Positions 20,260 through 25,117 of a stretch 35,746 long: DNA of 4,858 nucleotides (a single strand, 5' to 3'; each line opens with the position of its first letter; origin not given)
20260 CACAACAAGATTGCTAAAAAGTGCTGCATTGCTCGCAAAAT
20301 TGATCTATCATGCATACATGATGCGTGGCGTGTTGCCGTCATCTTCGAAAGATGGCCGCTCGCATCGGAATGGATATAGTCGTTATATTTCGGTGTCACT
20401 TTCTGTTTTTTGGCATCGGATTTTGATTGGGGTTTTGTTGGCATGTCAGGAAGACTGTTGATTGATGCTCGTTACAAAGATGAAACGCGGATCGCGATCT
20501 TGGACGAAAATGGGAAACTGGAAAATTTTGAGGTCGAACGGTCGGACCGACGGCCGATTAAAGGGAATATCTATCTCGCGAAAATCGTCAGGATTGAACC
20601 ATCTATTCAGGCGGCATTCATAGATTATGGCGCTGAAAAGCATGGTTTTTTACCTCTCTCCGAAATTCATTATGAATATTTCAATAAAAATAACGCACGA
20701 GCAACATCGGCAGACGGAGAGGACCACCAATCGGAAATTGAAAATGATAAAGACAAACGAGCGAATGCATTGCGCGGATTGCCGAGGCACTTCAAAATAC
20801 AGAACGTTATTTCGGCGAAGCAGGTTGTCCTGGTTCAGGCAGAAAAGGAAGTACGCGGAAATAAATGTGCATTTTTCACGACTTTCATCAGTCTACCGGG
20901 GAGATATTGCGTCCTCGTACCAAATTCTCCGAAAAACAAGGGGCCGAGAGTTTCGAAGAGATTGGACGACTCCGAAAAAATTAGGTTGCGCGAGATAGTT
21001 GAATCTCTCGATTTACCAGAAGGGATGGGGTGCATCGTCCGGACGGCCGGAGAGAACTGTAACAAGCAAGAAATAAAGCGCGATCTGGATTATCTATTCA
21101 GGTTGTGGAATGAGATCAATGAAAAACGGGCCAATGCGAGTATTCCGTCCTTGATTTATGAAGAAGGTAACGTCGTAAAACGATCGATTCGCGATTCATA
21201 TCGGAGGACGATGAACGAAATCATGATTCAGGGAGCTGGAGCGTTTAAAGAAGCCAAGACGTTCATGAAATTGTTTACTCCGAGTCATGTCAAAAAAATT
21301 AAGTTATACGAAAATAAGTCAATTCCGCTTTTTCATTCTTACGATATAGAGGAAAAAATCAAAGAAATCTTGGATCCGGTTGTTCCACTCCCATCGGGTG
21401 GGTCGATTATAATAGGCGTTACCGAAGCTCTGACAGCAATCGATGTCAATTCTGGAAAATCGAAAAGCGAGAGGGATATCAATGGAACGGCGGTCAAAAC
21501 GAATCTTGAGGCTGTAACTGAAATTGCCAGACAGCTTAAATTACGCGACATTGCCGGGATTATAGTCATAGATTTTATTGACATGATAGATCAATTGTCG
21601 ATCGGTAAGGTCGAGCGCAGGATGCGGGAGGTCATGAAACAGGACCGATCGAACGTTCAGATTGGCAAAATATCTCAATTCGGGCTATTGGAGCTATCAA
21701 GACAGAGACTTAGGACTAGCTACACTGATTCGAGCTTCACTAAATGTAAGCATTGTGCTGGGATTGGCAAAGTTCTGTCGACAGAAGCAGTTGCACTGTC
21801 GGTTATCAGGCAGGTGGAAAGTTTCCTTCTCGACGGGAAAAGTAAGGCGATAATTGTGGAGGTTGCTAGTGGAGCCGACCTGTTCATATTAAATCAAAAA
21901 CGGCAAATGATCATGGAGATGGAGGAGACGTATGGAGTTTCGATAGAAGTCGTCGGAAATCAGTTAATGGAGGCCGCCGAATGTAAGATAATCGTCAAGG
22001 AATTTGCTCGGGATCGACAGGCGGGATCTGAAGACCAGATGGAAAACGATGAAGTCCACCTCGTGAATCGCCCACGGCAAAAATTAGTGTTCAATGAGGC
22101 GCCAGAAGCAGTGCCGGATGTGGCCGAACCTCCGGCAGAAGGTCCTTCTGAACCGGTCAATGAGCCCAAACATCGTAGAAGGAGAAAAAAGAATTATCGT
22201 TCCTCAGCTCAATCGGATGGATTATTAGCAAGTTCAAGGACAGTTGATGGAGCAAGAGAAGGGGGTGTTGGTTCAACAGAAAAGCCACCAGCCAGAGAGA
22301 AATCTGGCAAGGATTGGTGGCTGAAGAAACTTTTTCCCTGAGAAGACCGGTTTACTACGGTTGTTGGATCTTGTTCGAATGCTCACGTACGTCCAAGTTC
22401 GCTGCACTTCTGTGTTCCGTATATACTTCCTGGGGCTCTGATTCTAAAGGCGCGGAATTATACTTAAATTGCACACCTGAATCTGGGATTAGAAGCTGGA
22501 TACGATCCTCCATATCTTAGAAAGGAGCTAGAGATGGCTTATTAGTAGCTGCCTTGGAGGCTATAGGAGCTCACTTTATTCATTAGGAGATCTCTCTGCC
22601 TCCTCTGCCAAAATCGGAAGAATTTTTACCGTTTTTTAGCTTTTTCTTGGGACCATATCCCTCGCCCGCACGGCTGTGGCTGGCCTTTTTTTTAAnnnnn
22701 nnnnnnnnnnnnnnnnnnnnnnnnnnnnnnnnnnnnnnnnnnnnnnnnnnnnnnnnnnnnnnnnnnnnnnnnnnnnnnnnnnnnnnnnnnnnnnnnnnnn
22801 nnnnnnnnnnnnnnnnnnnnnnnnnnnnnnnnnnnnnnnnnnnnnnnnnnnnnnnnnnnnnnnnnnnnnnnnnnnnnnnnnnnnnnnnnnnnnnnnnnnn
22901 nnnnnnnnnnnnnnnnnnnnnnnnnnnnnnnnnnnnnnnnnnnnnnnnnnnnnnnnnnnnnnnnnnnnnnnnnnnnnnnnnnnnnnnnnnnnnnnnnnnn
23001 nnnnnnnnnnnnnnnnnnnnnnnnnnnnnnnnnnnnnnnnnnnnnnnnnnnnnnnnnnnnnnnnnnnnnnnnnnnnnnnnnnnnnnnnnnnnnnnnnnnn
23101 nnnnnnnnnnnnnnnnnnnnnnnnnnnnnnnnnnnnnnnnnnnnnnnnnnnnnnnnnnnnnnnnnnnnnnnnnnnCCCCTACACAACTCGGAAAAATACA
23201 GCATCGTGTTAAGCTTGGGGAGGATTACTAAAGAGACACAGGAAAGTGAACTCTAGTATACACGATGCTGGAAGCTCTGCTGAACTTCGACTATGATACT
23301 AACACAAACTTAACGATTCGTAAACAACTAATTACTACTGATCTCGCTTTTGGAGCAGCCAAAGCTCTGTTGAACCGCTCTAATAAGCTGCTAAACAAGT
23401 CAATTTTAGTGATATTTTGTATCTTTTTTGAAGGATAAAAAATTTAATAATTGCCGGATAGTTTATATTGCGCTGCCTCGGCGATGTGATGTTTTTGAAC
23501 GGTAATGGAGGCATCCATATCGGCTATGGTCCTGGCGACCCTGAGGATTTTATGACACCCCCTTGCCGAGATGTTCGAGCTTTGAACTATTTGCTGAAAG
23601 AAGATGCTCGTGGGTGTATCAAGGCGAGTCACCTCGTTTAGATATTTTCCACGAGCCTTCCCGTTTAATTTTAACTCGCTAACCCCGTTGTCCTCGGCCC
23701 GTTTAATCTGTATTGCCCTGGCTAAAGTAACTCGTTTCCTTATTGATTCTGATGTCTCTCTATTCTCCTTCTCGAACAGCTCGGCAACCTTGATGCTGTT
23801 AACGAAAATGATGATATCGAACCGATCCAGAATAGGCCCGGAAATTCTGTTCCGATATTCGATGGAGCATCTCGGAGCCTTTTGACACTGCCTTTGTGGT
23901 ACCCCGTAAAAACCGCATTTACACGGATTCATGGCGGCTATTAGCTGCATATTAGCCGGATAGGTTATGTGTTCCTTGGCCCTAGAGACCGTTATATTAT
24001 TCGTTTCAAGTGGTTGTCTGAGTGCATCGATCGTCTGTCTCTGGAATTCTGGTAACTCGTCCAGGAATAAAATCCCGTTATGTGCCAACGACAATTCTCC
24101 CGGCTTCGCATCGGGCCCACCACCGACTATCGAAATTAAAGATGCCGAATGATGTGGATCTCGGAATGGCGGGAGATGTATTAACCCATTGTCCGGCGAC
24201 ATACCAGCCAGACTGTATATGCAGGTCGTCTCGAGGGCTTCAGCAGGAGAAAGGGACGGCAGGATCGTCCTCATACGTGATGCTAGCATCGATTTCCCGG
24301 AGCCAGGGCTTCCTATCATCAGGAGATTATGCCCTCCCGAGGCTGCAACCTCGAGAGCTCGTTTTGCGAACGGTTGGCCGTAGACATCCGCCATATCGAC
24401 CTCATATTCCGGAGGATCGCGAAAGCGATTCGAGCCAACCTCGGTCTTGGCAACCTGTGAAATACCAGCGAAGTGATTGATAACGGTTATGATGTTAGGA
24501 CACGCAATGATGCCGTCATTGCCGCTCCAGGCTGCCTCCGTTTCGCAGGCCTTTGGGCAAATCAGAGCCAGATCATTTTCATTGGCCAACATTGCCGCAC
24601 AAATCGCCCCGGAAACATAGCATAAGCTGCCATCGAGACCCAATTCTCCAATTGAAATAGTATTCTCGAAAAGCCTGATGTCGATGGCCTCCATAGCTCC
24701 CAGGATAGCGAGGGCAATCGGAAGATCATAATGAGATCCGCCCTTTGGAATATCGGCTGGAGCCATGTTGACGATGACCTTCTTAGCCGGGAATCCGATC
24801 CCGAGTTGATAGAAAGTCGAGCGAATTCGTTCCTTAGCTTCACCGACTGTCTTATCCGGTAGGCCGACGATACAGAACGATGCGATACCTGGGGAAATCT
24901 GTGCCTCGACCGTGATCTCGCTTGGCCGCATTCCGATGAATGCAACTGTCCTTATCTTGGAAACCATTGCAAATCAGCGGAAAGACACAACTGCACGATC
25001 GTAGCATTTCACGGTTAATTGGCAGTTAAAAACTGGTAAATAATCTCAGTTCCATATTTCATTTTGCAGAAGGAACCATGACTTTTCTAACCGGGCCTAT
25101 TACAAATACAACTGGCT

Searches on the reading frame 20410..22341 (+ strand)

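Call 12: search_protein_families(library=pfam, proteins=[window:20410-22341:+], max_evalue=0.01)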
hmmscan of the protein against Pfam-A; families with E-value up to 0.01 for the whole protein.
window:20410-22341:+ (643 aa): 3 families
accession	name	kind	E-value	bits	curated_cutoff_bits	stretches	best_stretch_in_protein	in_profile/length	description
PF10150.14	RNase_E_G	-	2.9e-93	312.6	25.5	1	161-433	1-269/270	Ribonuclease E/G family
PF20833.2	RNase_E_G_Thio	-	2.1e-20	73.1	26.8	1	445-527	1-83/86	RNase E/G, Thioredoxin-like domain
PF00575.29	S1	-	7.2e-05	23.5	22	1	49-89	2-40/74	S1 RNA binding domain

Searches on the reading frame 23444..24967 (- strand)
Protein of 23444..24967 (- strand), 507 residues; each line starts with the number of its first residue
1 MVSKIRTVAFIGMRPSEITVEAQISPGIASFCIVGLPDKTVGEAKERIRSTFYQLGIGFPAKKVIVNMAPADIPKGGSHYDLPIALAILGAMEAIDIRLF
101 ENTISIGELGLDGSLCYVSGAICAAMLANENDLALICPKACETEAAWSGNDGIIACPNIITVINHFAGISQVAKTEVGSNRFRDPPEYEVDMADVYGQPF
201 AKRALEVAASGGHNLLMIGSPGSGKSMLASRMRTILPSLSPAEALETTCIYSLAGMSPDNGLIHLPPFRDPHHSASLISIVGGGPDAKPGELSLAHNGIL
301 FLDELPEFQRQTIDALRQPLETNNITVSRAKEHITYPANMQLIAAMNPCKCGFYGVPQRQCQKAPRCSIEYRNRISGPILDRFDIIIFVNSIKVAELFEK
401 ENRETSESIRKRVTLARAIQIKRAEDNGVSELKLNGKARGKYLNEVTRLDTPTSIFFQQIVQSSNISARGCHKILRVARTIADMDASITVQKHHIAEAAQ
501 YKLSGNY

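Call 12: search_protein_families(library=pfam, proteins=[window:23444-24967:-], max_evalue=0.01)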
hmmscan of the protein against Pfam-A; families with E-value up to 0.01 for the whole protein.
window:23444-24967:- (507 aa): 7 families
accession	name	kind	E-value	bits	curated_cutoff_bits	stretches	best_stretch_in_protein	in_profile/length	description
PF01078.27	Mg_chelatase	-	5e-89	297.6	20.3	1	191-396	1-206/207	Magnesium chelatase, subunit ChlI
PF13541.12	ChlI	-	6.9e-34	116.8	27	1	20-139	1-119/121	Subunit ChlI of Mg-chelatase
PF13335.12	Mg_chelatase_C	-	2.1e-24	86.3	26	1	404-502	2-94/94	Magnesium chelatase, subunit ChlI C-terminal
PF00493.29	MCM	-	3.2e-12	46.5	23.3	1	288-390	113-205/224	MCM P-loop domain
PF07728.20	AAA_5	-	4.5e-09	36.9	22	1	296-349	66-124/139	AAA domain (dynein-related subfamily)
PF00158.32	Sigma54_activat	-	4.1e-06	27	20.2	1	286-347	83-142/168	Sigma-54 interaction domain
PF12775.13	AAA_7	-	0.0008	19.4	25.8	0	205-236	26-57/181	P-loop containing dynein motor region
